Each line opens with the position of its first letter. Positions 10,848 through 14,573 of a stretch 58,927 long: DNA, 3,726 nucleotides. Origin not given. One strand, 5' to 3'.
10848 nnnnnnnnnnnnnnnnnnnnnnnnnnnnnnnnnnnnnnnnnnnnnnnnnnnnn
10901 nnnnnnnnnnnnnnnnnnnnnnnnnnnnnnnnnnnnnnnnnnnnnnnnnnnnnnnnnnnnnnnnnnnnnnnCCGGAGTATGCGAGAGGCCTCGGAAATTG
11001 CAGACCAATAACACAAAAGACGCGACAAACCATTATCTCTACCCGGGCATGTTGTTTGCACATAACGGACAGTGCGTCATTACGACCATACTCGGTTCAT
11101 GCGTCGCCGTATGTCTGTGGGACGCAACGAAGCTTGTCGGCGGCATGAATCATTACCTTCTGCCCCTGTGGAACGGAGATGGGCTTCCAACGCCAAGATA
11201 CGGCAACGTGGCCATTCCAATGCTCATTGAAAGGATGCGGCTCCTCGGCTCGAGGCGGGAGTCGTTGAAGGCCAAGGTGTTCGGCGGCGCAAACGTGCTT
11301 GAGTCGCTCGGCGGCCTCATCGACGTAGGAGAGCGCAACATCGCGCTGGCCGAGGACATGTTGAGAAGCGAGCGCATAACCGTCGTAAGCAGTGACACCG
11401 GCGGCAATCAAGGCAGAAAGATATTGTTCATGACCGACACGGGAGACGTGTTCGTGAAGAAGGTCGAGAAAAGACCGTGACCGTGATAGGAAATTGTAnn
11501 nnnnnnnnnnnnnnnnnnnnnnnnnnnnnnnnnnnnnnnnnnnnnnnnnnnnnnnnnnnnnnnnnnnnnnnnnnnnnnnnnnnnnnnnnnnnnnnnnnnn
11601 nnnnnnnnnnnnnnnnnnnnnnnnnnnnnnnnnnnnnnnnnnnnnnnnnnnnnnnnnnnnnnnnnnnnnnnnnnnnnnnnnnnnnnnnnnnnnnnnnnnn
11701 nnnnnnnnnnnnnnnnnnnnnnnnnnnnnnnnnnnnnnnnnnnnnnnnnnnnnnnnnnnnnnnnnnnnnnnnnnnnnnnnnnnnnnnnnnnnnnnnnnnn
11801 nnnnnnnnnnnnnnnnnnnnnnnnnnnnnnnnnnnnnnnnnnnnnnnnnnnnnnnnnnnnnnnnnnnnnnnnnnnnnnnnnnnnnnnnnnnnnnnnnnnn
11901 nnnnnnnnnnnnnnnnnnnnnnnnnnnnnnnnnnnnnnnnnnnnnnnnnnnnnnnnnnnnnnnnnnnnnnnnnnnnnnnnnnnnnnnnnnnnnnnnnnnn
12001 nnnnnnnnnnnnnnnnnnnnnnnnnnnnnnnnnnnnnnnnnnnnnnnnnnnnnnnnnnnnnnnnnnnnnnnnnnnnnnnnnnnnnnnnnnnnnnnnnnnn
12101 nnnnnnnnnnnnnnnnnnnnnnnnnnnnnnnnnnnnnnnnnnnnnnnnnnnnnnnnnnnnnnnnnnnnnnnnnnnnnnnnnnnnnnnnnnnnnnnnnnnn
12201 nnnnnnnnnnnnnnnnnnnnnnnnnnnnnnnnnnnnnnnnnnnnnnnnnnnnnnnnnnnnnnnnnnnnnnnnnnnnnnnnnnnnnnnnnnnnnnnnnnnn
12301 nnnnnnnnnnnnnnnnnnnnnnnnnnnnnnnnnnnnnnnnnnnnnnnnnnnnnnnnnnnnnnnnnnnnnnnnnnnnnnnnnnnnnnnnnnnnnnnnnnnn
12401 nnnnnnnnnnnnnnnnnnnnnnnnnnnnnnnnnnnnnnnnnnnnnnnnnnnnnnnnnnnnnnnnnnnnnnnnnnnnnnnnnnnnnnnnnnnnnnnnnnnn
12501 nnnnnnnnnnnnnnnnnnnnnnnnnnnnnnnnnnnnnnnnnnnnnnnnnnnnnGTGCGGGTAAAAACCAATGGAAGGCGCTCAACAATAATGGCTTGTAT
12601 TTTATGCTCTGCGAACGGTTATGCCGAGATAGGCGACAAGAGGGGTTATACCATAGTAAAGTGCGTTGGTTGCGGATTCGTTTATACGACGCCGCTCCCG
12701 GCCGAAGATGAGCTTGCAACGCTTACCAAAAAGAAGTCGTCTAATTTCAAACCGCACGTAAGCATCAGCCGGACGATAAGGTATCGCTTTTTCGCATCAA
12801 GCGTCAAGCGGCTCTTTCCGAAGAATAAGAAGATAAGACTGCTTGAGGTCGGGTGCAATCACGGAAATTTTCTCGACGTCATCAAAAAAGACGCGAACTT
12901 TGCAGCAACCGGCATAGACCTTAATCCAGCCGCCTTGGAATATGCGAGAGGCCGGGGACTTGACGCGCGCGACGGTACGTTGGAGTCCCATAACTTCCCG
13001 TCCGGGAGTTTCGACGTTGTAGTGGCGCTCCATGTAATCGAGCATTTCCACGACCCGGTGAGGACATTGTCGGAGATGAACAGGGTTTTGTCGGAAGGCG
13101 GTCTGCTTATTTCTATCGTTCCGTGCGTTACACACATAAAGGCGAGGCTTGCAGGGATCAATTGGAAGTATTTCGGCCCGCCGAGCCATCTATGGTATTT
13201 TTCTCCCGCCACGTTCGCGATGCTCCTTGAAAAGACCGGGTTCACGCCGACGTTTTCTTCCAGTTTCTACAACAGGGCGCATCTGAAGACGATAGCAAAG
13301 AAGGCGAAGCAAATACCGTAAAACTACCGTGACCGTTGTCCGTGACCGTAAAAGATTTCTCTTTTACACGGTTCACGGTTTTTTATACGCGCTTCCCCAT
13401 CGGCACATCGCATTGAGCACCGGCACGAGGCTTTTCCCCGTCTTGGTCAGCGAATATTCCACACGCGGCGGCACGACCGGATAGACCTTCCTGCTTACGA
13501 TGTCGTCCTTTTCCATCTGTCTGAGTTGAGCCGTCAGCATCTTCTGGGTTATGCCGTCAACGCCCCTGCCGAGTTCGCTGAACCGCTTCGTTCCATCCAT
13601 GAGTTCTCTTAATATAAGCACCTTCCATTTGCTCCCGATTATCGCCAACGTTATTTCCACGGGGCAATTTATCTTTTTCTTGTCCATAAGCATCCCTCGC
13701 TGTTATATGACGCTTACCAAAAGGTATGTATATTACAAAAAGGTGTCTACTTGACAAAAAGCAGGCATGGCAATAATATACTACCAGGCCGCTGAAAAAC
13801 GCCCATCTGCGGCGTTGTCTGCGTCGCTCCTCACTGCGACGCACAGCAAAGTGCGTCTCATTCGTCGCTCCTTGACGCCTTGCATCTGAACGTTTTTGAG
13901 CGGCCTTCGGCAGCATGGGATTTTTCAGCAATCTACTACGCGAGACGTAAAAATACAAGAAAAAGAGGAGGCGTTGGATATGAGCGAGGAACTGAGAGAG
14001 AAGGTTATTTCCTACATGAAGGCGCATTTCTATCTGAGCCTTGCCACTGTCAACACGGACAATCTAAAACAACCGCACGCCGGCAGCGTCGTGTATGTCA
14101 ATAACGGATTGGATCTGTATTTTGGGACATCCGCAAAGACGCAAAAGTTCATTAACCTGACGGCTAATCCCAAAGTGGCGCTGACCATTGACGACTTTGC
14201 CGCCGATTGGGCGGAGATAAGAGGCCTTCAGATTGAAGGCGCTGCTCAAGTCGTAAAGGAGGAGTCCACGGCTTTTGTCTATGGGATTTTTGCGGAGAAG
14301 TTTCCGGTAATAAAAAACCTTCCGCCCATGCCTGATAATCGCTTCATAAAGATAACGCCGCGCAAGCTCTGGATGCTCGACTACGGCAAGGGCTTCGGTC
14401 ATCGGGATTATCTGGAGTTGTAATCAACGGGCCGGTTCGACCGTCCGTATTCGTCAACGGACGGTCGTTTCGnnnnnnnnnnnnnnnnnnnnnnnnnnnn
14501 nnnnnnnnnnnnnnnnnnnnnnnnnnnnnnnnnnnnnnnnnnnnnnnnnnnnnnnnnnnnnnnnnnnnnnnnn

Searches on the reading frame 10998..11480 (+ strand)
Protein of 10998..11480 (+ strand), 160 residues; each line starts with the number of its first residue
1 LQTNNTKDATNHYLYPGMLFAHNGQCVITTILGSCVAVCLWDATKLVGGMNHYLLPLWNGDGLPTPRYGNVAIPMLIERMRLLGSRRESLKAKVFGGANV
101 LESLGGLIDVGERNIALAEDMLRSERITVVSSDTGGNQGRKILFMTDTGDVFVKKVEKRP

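Call 4: search_protein_families(library=pfam, proteins=[window:10998-11480:+], max_evalue=0.01)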
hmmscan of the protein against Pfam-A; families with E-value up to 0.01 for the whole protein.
window:10998-11480:+ (160 aa): 1 family
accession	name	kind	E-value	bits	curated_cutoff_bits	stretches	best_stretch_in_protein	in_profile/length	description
PF03975.18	CheD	-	2.6e-28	98.8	25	1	65-155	16-108/108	CheD chemotactic sensory transduction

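Call 57: search_protein_families(library=ncbifam, proteins=[window:10998-11480:+], max_evalue=0.001)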
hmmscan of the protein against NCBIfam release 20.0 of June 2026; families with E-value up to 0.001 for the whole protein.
window:10998-11480:+ (160 aa): 10 families
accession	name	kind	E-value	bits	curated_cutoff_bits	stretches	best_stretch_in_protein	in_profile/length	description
NF010013.0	PRK13487.1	equivalog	2.3e-45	154.5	223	1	11-158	25-172/201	chemoreceptor glutamine deamidase CheD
NF010014.0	PRK13489.1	equivalog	2.7e-35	122.7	290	1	14-158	23-170/238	chemoreceptor glutamine deamidase CheD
NF041119.1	CheD_Thtga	equivalog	1.4e-33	116.5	240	1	21-157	13-150/160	chemoreceptor glutamine deamidase/glutamate methylesterase CheD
NF010016.0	PRK13493.1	equivalog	3.2e-32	112.1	369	1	14-156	46-195/227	chemoreceptor glutamine deamidase CheD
NF010018.0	PRK13495.1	equivalog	4.7e-30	104.9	243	1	22-157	15-149/159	chemoreceptor glutamine deamidase CheD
NF010019.0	PRK13497.1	equivalog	1.3e-29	103.2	313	1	23-149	22-148/184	chemoreceptor glutamine deamidase CheD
NF010015.0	PRK13490.1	equivalog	1.5e-26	93.3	251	1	21-156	16-155/162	chemoreceptor glutamine deamidase CheD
NF010020.0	PRK13498.1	equivalog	2.8e-25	89.2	236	1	8-155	6-157/168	chemoreceptor glutamine deamidase CheD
NF010017.0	PRK13494.1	equivalog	2.9e-24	85.5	285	1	14-153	16-154/163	chemoreceptor glutamine deamidase CheD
NF005870.0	PRK07810.1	equivalog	0.00049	18.7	618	1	67-116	69-117/406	O-succinylhomoserine sulfhydrylase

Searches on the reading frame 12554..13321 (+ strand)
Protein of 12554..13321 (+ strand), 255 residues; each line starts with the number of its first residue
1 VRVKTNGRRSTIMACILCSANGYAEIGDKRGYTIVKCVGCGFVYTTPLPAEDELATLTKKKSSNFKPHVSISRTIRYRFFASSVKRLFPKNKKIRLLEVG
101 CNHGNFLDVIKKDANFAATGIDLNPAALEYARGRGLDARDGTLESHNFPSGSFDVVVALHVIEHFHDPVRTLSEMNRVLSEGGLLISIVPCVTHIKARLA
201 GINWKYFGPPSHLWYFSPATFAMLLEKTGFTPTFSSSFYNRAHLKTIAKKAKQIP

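Call 4: search_protein_families(library=pfam, proteins=[window:12554-13321:+], max_evalue=0.01)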
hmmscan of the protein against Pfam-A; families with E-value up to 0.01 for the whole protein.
window:12554-13321:+ (255 aa): 9 families
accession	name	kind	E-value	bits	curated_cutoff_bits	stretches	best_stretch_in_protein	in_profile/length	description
PF13489.12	Methyltransf_23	-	2.4e-30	105.9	27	1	76-231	5-160/164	Methyltransferase domain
PF08241.18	Methyltransf_11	-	3.3e-20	72.9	21.2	1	97-186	1-94/95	Methyltransferase domain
PF08242.18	Methyltransf_12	-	1.5e-15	58.1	30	1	97-185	1-98/98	Methyltransferase domain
PF13649.12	Methyltransf_25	-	5.5e-15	56.3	27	1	97-183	2-97/97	Methyltransferase domain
PF13847.12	Methyltransf_31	-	5.6e-12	46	27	1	91-191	2-113/145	Methyltransferase domain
PF07021.18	MetW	-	1.7e-09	38.1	21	1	94-198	15-118/193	Methionine biosynthesis protein MetW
PF08003.17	Methyltransf_9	-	0.00066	19.2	23.8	1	85-188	108-218/315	Protein of unknown function (DUF1698)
PF03141.22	Methyltransf_29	-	0.001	18.2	23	1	90-193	114-223/506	Putative S-adenosyl-L-methionine-dependent methyltransferase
PF01209.24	Ubie_methyltran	-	0.0059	16.4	20.1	0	119-188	76-152/233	ubiE/COQ5 methyltransferase family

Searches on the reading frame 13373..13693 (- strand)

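Call 66: search_protein_families(library=pfam, proteins=[window:13373-13693:-], max_evalue=0.001)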
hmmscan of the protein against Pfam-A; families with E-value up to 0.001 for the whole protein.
window:13373-13693:- (106 aa): 1 family
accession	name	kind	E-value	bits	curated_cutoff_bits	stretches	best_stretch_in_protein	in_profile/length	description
PF01638.23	HxlR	-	5.1e-37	126.1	20.8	1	18-105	1-88/91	HxlR-like helix-turn-helix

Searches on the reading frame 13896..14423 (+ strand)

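Call 66: search_protein_families(library=pfam, proteins=[window:13896-14423:+], max_evalue=0.001)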
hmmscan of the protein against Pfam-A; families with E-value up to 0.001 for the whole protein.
window:13896-14423:+ (175 aa): 1 family
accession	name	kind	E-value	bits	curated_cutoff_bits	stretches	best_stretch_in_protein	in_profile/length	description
PF01243.27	PNPOx_N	-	6e-16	59.4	28.1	1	40-160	8-118/120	Pyridoxamine 5'-phosphate oxidase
